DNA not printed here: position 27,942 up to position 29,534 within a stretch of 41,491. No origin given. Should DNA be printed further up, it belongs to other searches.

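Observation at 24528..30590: Seven-gene radical-SAM RiPP-like operon that does not fit a class I can name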

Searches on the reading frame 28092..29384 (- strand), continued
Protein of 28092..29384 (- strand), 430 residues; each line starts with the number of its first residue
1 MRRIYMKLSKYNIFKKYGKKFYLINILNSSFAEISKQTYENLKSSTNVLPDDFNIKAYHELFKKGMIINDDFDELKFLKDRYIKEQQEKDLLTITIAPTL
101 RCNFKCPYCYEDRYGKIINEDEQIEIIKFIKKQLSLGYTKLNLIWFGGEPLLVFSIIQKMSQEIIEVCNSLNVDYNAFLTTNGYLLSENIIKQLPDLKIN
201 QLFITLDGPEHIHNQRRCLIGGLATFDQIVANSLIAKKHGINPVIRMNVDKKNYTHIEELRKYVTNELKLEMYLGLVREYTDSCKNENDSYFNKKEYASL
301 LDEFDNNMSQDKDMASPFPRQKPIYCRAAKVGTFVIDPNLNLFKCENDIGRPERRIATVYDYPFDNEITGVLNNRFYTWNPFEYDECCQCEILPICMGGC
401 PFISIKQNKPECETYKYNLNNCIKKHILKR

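Call 75: search_protein_families(library=ncbifam, proteins=[L002:3964-5544:+], max_evalue=0.00001)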
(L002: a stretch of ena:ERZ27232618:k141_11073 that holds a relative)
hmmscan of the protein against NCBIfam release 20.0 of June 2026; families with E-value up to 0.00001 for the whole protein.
L002:3964-5544:+ (526 aa): 0 families

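Call 77: search_protein_families(library=padloc, proteins=[window:28092-29369:-], max_evalue=0.001)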
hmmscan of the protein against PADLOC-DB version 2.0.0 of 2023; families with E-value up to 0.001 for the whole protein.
window:28092-29369:- (425 aa): 2 families
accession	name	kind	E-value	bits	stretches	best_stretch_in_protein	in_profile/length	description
PDLC02903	pVip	-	5.5e-13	47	1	94-250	7-151/257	Viperins not associated with kinases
PDLC02904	pVip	-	2.6e-08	31.7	1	95-225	11-133/262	Viperins associated with kinases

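Call 80: search_solved_structures(query=L002:3964-5544:+, max_evalue=0.01)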
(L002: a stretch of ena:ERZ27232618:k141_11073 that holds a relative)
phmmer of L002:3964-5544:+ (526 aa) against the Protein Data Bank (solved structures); distinct sequences matched with E-value up to 0.01: 1.
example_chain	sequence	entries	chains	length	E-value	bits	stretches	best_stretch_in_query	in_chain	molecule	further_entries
3s4t_A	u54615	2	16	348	0.00032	23.1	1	168-250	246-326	Amidohydrolase 2 | Gamma-resorcylate decarboxylase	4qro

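Call 95: search_dna_similar(query=window:28092-29369:-, collection=plasmids, mode=protein, max_rows=8, max_evalue=1e-20)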
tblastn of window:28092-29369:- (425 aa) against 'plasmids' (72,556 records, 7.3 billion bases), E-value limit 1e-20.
Records with a match: 49; places in all: 51; records where one place covers at least 80% of the query: 41.
Best place of each record, by identity: <60% 49.
By first word of the organism name: Bacillus 18; Clostridium 7; Bradyrhizobium 7; Paraclostridium 3; Sarcina 2; Rhizobium 2; Mesorhizobium 1; Aminobacter 1; Rhizosphaericola 1; Methylomagnum 1; and 6 more.
By predicted mobility (MOB-suite, as given by PLSDB): non-mobilizable 35; mobilizable 10; conjugative 4.
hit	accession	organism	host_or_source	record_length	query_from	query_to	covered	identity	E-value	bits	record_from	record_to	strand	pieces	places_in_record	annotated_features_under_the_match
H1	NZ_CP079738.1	Paraclostridium bifermentans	whole organism,soil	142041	1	418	98%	36.7%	4e-66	236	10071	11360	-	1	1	ctpM: radical SAM/SPASM domain Clo7bot peptide maturase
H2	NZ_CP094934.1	Paraclostridium bifermentans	Homo sapiens,feces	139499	1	418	98%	36.6%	7e-65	232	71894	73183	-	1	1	ctpM: radical SAM/SPASM domain Clo7bot peptide maturase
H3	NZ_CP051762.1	Sarcina sp. JB2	Pan troglodytes verus (Western ...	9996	12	407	93%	32.1%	6e-51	191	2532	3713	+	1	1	radical SAM protein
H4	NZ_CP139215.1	Bacillus cereus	environmental samples,soil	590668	2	424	100%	30.0%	2e-42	167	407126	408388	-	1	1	radical SAM protein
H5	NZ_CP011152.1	Bacillus cereus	cell culture,soil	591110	2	424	100%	30.0%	2e-42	167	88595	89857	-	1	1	radical SAM protein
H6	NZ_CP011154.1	Bacillus cereus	cell culture,soil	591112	2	424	100%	30.0%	2e-42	167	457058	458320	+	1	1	radical SAM protein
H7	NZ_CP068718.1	Bacillus cereus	single cell,oral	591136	2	424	100%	30.0%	2e-42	167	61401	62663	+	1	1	radical SAM protein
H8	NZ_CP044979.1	Bacillus thuringiensis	whole organism,soil sample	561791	2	424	100%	29.4%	1e-43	170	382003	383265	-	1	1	radical SAM protein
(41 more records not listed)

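Call 101: search_protein_families(library=ncbifam, proteins=[L010:7927-8934:+, L011:6104-6793:+], max_evalue=0.00001)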
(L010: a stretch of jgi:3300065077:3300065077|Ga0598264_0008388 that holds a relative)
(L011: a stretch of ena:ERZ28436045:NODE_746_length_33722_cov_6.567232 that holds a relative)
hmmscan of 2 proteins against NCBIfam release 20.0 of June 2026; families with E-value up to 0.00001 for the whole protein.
L010:7927-8934:+ (335 aa): 0 families

L011:6104-6793:+ (229 aa): 15 families
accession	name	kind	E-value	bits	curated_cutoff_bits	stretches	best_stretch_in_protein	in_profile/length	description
NF004079.0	PRK05584.1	equivalog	2.4e-73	246.5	169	1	5-228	2-229/232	5'-methylthioadenosine/adenosylhomocysteine nucleosidase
TIGR01704.1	MTA_SAH-Nsdase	equivalog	1.4e-50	172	73.8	1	5-227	1-227/229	5'-methylthioadenosine/S-adenosylhomocysteine nucleosidase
NF011286.0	PRK14697.1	equivalog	1.7e-40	139.1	260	1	5-228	3-226/233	bifunctional 5'-methylthioadenosine/S-adenosylhomocysteine nucleosidase/phosphatase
NF005213.0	PRK06698.1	equivalog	5.5e-38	130.9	768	1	5-228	3-226/459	bifunctional 5'-methylthioadenosine/S-adenosylhomocysteine nucleosidase/phosphatase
NF005221.0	PRK06714.1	equivalog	2.1e-28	99.5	218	1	4-201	2-200/236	S-adenosylhomocysteine nucleosidase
NF005522.0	PRK07164.1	equivalog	1.3e-21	77.1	161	1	2-220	2-205/218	5'-methylthioadenosine/S-adenosylhomocysteine nucleosidase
TIGR03664.1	fut_nucase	equivalog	3.8e-21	75.8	124.7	1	8-200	3-204/228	futalosine hydrolase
TIGR03468.1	HpnG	hypoth_equivalog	8.3e-18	64.7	187.1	1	45-227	21-187/212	hopanoid-associated phosphorylase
NF004168.0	PRK05634.1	equivalog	1.1e-14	54.6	129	1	48-224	25-183/185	nucleosidase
NF004489.0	PRK05819.1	subfamily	1.9e-14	53.5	230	1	36-203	48-211/236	DeoD-type purine-nucleoside phosphorylase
NF006087.0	PRK08236.1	equivalog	7.1e-13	48.8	213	1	40-201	24-192/219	futalosine hydrolase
NF009914.0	PRK13374.1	subfamily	6e-11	42.4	338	1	32-203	44-211/235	DeoD-type purine-nucleoside phosphorylase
TIGR00107.1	deoD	equivalog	2.1e-10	40.5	232.25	1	36-198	44-202/232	purine-nucleoside phosphorylase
NF005476.0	PRK07077.1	equivalog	1.4e-09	37.6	215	1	60-227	43-202/243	phosphorylase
TIGR01717.1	AMP-nucleosdse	equivalog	2.9e-06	26.4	364.7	1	46-199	265-423/478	AMP nucleosidase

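Call 104: search_solved_structures(query=A1, max_evalue=0.001)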
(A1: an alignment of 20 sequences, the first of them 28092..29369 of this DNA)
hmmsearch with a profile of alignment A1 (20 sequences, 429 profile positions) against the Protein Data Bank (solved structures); distinct sequences matched with E-value up to 0.001: 9.
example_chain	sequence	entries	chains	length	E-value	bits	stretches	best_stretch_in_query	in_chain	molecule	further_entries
5wgg_A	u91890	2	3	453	1e-21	80.5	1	75-411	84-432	Radical SAM domain protein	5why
4k37_A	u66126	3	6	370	3.5e-14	55.7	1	95-398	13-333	Anaerobic sulfatase-maturating enzyme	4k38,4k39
4k36_A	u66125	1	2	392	4.2e-14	55.4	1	95-398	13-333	Anaerobic sulfatase-maturating enzyme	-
9gm3_A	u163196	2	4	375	2.8e-12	49.4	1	92-234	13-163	ChlB radical SAM domain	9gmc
6efn_A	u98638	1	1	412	1.8e-10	43.4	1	89-257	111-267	Sporulation killing factor maturation protein SkfB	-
8vpo_A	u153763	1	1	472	1.8e-09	40.1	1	4-419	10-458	Radical SAM core domain-containing protein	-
2fb2_A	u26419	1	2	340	8.4e-05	24.8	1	87-258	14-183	Molybdenum cofactor biosynthesis protein A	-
1tv7_A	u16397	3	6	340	0.00014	24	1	89-258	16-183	Molybdenum cofactor biosynthesis protein A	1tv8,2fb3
5v1q_A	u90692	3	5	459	0.00087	21.4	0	42-406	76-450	Radical SAM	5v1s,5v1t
